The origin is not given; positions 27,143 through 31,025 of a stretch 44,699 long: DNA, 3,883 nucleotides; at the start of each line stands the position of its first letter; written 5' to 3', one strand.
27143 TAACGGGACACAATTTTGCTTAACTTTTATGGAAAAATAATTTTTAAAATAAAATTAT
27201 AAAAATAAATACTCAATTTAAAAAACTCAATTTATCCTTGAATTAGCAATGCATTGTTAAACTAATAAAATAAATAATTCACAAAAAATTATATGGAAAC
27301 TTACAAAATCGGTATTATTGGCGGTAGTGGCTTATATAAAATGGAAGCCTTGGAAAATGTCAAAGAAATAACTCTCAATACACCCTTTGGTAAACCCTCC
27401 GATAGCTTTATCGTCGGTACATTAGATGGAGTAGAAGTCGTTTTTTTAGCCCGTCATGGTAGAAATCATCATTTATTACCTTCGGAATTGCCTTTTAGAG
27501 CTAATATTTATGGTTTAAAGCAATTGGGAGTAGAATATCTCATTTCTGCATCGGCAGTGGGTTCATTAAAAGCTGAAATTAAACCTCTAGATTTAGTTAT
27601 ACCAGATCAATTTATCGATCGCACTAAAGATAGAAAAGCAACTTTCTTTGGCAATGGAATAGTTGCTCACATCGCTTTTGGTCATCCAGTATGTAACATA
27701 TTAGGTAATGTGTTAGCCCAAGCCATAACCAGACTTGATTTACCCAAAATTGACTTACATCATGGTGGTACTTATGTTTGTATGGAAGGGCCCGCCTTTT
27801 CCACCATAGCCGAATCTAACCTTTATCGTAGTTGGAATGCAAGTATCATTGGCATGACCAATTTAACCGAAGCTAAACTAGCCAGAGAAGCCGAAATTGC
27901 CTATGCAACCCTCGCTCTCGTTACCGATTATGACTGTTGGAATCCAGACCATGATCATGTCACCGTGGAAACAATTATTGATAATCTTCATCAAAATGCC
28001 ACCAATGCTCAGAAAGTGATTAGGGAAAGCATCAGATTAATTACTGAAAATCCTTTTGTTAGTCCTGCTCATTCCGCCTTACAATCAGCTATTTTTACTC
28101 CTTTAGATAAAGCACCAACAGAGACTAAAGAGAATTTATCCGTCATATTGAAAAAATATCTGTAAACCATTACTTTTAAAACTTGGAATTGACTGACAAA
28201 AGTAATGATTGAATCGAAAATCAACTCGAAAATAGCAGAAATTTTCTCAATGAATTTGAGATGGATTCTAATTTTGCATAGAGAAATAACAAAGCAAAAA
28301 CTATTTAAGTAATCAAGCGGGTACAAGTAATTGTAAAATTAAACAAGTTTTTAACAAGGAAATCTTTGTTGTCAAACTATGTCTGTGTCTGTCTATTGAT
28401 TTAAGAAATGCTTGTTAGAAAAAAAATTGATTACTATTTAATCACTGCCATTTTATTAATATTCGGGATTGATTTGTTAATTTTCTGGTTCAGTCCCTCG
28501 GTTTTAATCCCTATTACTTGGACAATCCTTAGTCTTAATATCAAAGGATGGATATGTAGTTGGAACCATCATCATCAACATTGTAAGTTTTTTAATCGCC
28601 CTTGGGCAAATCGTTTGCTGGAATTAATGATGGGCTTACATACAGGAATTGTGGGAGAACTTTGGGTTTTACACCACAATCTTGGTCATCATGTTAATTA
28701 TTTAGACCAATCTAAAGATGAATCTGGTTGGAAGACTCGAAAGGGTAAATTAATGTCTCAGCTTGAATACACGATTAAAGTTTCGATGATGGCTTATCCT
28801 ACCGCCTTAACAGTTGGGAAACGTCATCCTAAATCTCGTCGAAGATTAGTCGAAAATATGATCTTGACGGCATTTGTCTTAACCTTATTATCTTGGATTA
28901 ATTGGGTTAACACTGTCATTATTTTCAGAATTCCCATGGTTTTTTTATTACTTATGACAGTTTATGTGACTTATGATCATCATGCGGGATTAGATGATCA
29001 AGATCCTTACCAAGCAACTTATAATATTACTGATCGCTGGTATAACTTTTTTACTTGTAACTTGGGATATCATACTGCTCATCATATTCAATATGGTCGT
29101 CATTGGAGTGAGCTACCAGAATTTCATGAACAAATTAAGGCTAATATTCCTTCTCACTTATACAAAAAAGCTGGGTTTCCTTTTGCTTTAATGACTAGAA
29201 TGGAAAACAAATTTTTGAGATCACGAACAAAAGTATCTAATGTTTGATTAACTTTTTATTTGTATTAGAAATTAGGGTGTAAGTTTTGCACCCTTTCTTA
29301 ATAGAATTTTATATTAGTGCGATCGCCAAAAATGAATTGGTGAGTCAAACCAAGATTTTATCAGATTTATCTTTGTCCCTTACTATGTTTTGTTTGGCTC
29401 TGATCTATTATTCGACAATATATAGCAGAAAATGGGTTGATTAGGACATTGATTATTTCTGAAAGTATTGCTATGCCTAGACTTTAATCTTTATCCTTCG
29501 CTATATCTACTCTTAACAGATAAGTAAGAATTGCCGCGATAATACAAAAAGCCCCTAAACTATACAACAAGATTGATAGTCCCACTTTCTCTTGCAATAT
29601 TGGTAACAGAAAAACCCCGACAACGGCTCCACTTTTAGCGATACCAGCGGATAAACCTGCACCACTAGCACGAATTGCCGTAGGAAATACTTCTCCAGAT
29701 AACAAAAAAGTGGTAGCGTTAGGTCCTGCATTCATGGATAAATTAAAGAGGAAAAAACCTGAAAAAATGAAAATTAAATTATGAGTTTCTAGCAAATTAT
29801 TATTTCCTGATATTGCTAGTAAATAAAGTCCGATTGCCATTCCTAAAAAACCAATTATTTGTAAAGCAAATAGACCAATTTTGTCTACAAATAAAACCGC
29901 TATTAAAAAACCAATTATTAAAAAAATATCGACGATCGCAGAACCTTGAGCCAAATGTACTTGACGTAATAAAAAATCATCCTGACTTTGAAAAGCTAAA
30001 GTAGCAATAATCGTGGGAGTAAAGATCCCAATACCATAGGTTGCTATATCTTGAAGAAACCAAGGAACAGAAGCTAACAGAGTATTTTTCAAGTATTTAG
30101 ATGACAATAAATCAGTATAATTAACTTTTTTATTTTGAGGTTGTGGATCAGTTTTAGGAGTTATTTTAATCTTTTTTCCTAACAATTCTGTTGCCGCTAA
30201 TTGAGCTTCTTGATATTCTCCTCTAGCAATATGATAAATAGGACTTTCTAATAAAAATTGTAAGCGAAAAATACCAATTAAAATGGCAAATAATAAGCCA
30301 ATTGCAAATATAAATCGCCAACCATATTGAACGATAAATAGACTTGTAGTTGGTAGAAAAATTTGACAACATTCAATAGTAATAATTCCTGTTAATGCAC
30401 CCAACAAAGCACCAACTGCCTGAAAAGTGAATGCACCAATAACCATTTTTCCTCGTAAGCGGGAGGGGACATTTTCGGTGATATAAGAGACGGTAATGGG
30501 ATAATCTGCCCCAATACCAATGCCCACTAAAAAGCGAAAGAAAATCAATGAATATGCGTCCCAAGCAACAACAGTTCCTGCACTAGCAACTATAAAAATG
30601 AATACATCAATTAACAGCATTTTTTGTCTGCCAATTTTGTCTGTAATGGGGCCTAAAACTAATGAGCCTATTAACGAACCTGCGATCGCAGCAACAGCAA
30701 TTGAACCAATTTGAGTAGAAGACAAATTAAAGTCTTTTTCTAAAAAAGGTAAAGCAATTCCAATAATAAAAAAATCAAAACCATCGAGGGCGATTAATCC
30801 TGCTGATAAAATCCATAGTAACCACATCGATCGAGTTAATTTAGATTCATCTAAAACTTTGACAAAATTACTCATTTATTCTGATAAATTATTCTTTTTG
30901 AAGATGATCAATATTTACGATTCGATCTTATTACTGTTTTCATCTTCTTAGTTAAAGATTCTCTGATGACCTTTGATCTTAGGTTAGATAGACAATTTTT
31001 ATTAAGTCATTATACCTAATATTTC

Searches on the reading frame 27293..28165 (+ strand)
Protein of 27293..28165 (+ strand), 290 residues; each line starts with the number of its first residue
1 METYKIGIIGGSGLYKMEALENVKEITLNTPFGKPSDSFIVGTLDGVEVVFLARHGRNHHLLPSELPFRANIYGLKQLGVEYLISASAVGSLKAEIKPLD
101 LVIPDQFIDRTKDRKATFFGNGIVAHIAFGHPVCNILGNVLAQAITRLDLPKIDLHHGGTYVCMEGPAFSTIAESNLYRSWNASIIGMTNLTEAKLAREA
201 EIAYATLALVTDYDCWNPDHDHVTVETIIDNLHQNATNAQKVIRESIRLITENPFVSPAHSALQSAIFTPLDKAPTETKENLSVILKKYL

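Call 17: search_protein_families(library=pfam, proteins=[window:27293-28165:+], max_evalue=0.00001)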
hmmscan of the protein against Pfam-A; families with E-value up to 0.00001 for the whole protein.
window:27293-28165:+ (290 aa): 1 family
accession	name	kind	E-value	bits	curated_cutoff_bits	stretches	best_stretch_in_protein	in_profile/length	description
PF01048.26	PNP_UDP_1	-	5.1e-44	150.8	25.1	1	5-248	1-233/233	Phosphorylase superfamily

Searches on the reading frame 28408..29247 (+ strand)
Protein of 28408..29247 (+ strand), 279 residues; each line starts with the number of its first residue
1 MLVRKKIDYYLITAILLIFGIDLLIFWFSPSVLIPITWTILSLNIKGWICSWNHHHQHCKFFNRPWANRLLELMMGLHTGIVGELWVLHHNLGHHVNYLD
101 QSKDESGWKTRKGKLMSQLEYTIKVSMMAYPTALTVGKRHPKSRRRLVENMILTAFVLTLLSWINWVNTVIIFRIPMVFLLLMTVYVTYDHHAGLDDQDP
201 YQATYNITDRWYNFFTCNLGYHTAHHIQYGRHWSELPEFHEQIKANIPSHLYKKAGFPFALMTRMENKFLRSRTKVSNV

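Call 17: search_protein_families(library=pfam, proteins=[window:28408-29247:+], max_evalue=0.00001)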
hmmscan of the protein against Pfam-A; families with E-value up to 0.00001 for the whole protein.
window:28408-29247:+ (279 aa): 1 family
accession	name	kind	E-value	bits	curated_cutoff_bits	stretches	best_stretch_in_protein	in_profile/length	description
PF00487.30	FA_desaturase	-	6.1e-34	118.4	29.7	1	37-251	8-246/253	Fatty acid desaturase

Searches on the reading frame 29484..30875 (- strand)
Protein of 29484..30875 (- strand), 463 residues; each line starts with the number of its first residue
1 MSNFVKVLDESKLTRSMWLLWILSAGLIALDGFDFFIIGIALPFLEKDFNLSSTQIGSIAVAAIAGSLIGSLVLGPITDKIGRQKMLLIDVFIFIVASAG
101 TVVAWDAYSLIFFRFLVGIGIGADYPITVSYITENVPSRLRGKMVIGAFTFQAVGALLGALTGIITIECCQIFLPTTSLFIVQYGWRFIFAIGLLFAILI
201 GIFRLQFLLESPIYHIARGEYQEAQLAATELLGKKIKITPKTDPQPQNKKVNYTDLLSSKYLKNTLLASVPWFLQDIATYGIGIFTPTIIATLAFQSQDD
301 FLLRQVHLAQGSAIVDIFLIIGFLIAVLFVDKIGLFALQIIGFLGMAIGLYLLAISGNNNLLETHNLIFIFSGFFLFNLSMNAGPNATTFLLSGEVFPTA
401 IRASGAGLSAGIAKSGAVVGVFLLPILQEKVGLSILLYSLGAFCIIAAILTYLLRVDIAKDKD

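Call 17: search_protein_families(library=pfam, proteins=[window:29484-30875:-], max_evalue=0.00001)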
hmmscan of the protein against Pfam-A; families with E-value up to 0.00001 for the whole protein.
window:29484-30875:- (463 aa): 2 families
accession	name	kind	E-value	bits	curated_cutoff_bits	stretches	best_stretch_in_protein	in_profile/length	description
PF00083.30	Sugar_tr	-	5.4e-48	164.4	22.3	1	29-454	10-436/452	Sugar (and other) transporter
PF07690.21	MFS_1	-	8.8e-32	110.8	33.4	1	28-420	5-346/347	Major Facilitator Superfamily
